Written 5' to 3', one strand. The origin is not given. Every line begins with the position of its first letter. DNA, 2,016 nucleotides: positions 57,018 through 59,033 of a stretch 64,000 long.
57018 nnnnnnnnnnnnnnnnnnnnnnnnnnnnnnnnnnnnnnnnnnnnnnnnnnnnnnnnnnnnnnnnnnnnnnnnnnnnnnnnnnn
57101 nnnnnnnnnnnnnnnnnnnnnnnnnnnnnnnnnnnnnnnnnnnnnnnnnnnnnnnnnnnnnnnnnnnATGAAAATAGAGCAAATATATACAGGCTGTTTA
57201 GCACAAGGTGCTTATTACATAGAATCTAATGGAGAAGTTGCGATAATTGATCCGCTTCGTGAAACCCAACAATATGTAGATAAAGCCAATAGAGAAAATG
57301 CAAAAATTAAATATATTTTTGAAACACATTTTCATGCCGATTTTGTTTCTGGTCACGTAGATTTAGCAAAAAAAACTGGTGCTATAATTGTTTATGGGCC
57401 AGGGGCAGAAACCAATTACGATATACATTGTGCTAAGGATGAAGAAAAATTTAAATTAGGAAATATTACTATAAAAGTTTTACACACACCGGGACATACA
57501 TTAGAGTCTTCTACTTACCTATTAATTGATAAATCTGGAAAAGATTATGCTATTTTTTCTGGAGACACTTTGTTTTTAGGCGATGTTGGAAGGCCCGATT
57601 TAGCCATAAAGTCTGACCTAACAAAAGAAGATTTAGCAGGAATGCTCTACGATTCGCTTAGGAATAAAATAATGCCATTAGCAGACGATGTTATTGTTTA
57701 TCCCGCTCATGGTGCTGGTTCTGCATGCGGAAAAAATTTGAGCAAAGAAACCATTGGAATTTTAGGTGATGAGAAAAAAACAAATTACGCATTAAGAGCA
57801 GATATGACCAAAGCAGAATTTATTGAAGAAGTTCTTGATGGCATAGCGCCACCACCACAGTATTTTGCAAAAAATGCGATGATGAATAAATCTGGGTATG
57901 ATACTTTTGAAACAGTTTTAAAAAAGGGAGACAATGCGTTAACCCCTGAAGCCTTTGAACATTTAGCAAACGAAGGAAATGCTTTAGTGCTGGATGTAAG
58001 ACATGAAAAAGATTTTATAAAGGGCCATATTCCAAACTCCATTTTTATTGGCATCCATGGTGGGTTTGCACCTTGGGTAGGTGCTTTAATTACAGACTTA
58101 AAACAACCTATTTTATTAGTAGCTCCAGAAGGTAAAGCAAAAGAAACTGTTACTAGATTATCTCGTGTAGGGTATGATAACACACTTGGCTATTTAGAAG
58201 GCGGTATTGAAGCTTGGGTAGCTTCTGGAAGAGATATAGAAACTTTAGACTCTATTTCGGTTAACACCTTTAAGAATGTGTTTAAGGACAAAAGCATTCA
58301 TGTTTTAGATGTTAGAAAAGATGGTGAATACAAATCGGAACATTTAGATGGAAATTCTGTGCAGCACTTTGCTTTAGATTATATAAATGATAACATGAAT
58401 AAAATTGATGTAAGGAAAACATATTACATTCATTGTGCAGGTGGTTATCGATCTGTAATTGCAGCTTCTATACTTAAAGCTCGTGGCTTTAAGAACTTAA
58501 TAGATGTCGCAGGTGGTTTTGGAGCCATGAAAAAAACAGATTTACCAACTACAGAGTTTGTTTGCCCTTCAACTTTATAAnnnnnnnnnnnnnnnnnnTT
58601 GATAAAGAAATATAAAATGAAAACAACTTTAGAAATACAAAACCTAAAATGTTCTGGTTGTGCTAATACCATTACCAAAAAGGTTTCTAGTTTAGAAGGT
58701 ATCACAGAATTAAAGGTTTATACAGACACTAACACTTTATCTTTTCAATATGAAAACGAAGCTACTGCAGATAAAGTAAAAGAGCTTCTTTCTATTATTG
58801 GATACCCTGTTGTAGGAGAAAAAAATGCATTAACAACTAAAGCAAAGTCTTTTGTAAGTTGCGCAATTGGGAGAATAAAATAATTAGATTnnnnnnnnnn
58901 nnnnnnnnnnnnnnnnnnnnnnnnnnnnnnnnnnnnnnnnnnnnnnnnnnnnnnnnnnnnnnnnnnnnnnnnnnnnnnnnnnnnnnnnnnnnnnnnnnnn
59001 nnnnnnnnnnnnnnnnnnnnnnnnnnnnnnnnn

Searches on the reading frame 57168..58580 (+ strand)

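Call 4: search_protein_families(library=pfam, proteins=[window:57168-58580:+], max_evalue=0.01)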
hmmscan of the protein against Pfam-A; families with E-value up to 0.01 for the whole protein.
window:57168-58580:+ (470 aa): 2 families
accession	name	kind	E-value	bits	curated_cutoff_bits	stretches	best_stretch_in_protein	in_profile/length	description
PF00581.25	Rhodanese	-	1e-25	90.5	22.2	2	259-352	1-101/102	Rhodanese-like domain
PF00753.33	Lactamase_B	-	3.5e-13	50.4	22.7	1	14-181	7-196/196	Metallo-beta-lactamase superfamily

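Call 52: search_protein_families(library=ncbifam, proteins=[window:57168-58580:+], max_evalue=0.001)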
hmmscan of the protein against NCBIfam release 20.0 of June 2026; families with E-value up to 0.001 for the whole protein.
window:57168-58580:+ (470 aa): 28 families (the best 25 are shown)
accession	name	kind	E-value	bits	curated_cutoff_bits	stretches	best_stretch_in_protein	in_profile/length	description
TIGR03413.1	GSH_gloB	equivalog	1.2e-20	73.9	200.8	1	20-181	18-164/248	hydroxyacylglutathione hydrolase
NF006444.0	PRK08762.1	equivalog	2.4e-17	62.6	449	2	360-462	14-115/387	molybdopterin-synthase adenylyltransferase MoeB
NF001195.0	PRK00162.1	equivalog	5.5e-16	58.8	102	2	358-461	2-103/108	thiosulfate sulfurtransferase GlpE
NF040641.1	bifunc_ST_SDO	equivalog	6.9e-16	58.1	625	1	89-220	262-377/423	bifunctional sulfur transferase/dioxygenase Blh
NF007597.0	PRK10241.1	equivalog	1.7e-14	53.8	421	1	20-184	20-168/251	hydroxyacylglutathione hydrolase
NF045521.1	rhoda_near_glyco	subfamily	2.3e-13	50.2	145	1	359-458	16-112/144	rhodanese homology domain-containing protein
NF005902.0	PRK07878.1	equivalog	1.2e-10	40.9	647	1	364-454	290-381/392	adenylyltransferase/sulfurtransferase MoeZ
NF012229.1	bla_class_B_core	domain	6.7e-10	39.3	100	1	17-116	19-135/139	metallo-beta-lactamase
NF033105.1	bla_subclass_B3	equivalog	1.5e-09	37.6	240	1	88-129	124-166/257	subclass B3 metallo-beta-lactamase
NF001133.1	PRK00142.1-1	equivalog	4.4e-09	36.2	170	1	362-451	107-200/229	oxygen-dependent tRNA uridine(34) hydroxylase TrhO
NF041203.1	rhodanese_LYCAU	equivalog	1.5e-08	34.4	115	1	358-462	18-124/126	rhodanese-related (seleno)protein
NF041804.1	MBL_fold_SolJ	exception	3.2e-08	33.1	350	1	22-186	29-183/224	solanimycin biosynthesis MBL-fold hydrolase SolJ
NF008750.0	PRK11784.1-2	equivalog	4.5e-08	32.6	241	0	263-294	7-38/346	tRNA 2-selenouridine(34) synthase MnmH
TIGR04271.1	ThiI_C_thiazole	equivalog_domain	6.9e-08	32.5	70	1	364-444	16-96/101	thiazole biosynthesis protein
NF001911.0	PRK00685.1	equivalog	1.2e-06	28.2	144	1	13-75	8-69/228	metal-dependent hydrolase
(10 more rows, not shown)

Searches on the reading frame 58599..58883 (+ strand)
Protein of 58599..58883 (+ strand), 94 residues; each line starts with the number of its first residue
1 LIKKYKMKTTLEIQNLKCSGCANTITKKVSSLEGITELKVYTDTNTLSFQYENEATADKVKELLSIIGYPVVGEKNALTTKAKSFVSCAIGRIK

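Call 52: search_protein_families(library=ncbifam, proteins=[window:58599-58883:+], max_evalue=0.001)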
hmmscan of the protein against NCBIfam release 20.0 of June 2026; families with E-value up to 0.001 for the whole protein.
window:58599-58883:+ (94 aa): 9 families
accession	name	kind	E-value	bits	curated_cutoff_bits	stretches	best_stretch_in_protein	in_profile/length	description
NF033795.1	chaper_CopZ_Bs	exception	6.6e-09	35.8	91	1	8-71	1-65/66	copper chaperone CopZ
NF033556.1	MerTP_fusion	equivalog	2.5e-07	30.5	180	1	7-71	120-185/186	mercuric transport protein MerTP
NF033781.1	chaper_CopP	exception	5.8e-07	29.6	112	1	8-70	1-63/65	copper-binding metallochaperone CopP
TIGR00003.1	TIGR00003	subfamily_domain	2.4e-06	27.6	62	1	8-71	1-65/66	copper ion binding protein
NF008262.1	PRK11033.1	equivalog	4.8e-06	25.3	1005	1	5-83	39-116/731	zinc/cadmium/mercury/lead-transporting ATPase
NF033794.2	chaper_CopZ_Eh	exception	5.4e-06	26.4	95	1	8-69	1-63/68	copper chaperone CopZ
NF045683.1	MerT_CopZ_Se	exception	6.3e-05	22.6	375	1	8-57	163-212/235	MerT/CopZ fusion-like heavy metal transport selenoprotein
NF041115.1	UxxU_metal_bind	equivalog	0.00063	19.8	95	1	8-52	5-49/74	metal-binding (seleno)protein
NF010311.1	PRK13748.1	subfamily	0.00084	18.3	600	1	10-85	2-77/560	mercury(II) reductase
